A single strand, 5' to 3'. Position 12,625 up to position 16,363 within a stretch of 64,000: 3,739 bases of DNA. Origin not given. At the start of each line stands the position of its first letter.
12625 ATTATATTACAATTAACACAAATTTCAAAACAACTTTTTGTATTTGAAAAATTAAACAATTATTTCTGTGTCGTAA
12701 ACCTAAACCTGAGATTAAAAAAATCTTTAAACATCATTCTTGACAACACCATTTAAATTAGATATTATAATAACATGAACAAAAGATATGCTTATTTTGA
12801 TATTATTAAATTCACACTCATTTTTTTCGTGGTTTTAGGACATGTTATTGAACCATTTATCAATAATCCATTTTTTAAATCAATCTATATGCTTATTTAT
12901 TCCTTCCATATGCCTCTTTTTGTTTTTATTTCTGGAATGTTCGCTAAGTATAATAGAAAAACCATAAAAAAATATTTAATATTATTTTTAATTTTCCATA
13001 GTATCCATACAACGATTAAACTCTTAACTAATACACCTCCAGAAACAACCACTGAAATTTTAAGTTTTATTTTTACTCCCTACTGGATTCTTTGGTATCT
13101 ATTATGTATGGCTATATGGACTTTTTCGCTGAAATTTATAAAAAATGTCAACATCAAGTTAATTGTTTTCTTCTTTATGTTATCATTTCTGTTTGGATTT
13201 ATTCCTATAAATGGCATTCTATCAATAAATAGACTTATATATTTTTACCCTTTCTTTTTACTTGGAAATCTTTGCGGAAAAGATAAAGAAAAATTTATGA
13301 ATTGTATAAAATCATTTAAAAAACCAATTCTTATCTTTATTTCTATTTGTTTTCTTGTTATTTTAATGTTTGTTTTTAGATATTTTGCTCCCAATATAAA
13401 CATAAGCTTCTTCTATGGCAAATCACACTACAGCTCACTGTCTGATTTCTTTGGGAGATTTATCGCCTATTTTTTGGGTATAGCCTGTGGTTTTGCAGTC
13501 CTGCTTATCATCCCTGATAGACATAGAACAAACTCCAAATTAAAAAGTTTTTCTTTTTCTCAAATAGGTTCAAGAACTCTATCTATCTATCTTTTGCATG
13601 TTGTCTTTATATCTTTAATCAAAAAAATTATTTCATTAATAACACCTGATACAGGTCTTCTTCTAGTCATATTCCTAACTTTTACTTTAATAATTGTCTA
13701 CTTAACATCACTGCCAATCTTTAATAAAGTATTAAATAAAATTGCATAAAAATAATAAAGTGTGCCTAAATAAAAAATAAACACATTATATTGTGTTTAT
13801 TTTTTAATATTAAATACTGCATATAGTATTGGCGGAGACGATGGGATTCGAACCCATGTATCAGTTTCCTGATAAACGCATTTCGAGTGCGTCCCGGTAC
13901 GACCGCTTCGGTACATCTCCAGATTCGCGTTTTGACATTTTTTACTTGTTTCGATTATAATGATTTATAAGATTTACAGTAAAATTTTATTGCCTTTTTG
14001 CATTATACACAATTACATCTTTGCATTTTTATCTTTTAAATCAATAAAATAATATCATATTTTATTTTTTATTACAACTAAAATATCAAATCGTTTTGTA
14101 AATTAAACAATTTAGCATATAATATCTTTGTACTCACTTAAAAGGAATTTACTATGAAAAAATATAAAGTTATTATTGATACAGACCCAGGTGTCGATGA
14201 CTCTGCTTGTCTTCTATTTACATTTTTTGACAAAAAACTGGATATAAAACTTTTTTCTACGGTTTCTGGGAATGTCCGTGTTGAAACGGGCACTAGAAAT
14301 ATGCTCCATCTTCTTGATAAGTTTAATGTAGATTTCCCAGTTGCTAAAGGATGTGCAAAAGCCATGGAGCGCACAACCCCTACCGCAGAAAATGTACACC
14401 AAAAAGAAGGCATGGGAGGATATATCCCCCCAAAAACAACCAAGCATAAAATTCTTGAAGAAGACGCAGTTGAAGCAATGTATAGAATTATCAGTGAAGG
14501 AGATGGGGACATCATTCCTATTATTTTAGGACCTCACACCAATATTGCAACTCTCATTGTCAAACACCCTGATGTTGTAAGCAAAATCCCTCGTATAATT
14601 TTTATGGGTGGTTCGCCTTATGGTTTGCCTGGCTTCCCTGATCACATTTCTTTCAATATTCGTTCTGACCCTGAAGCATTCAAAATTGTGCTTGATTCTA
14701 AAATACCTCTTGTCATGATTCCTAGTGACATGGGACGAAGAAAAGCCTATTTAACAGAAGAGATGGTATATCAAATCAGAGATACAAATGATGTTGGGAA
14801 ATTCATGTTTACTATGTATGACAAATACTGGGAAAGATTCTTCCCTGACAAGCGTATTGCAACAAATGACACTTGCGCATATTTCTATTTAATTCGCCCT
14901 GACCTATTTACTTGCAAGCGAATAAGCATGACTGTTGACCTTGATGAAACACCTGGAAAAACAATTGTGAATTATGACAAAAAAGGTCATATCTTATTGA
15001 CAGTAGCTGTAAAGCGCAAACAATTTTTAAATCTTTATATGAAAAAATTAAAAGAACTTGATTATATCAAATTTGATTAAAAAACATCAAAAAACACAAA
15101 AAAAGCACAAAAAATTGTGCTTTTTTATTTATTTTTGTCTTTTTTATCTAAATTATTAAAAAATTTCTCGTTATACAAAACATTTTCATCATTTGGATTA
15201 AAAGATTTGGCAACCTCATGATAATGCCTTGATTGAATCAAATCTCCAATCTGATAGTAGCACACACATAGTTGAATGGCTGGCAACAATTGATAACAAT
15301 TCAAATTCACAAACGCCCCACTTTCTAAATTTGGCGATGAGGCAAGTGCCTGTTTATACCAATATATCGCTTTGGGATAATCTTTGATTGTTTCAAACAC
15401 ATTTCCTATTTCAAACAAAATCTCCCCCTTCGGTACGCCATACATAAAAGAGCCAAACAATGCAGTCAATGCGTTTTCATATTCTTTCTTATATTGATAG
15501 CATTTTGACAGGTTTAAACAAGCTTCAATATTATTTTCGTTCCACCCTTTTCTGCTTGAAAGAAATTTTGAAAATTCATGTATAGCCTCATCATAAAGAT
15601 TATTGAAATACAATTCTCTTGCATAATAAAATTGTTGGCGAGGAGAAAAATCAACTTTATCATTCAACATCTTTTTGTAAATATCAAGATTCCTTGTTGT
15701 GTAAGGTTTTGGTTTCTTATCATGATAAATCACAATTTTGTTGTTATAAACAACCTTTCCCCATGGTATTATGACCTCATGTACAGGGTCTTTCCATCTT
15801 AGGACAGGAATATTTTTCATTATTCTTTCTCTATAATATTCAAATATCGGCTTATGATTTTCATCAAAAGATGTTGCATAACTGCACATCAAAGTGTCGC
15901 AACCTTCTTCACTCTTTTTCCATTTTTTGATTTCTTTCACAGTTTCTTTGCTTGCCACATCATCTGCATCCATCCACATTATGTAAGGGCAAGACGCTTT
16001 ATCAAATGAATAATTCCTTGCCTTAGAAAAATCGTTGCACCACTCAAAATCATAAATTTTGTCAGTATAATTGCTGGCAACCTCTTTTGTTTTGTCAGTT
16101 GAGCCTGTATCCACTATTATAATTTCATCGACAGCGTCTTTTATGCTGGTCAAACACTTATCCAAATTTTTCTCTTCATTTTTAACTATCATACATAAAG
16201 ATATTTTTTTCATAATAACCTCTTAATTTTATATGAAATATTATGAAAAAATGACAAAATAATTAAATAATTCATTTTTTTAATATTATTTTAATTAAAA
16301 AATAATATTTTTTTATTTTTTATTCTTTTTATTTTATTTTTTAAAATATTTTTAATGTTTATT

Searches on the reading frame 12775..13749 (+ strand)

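Call 80: search_protein_families(library=pfam, proteins=[window:12775-13749:+], max_evalue=0.00001)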
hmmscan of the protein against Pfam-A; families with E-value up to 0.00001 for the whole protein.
window:12775-13749:+ (324 aa): 1 family
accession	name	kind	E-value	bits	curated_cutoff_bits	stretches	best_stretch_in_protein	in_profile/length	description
PF01757.29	Acyl_transf_3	-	1.5e-22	80.6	31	1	6-311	2-324/326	Acyltransferase domain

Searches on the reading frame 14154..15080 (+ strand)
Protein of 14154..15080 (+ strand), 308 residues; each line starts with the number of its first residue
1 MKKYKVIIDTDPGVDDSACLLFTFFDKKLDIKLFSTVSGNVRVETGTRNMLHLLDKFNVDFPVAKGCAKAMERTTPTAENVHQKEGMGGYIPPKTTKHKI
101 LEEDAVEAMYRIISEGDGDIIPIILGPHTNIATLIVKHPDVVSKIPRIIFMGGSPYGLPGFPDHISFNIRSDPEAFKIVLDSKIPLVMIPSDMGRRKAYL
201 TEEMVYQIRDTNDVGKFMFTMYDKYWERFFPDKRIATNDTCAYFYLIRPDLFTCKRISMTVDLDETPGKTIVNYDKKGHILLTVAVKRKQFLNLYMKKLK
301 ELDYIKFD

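Call 80: search_protein_families(library=pfam, proteins=[window:14154-15080:+], max_evalue=0.00001)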
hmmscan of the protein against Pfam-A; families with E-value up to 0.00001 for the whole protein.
window:14154-15080:+ (308 aa): 1 family
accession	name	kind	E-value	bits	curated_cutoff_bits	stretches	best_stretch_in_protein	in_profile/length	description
PF01156.24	IU_nuc_hydro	-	1.6e-59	202.5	34.2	1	6-290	1-294/297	Inosine-uridine preferring nucleoside hydrolase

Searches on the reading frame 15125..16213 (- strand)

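Call 29: search_protein_families(library=pfam, proteins=[window:15125-16213:-], max_evalue=0.001)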
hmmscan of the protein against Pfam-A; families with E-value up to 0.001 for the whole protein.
window:15125-16213:- (362 aa): 7 families
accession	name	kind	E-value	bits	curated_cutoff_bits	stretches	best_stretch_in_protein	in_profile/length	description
PF00535.33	Glycos_transf_2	-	2.6e-22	79.9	23.3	1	5-103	1-107/168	Glycosyl transferase family 2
PF07719.23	TPR_2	-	4.4e-10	39.3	27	0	264-295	2-33/34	Tetratricopeptide repeat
PF10111.15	Glyco_tranf_2_2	-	7.1e-07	29.4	27.3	1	25-126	26-136/276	Glycosyltransferase like family 2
PF00515.34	TPR_1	-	2.5e-06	27.5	27.8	0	264-295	2-33/34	Tetratricopeptide repeat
PF13424.12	TPR_12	-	7.2e-05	23.3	30.1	0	264-292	46-74/77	Tetratricopeptide repeat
PF13432.12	TPR_16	-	0.00039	21.3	32.7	0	247-295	18-63/65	Tetratricopeptide repeat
PF13181.12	TPR_8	-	0.00042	20.7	25.7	0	230-251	2-23/34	Tetratricopeptide repeat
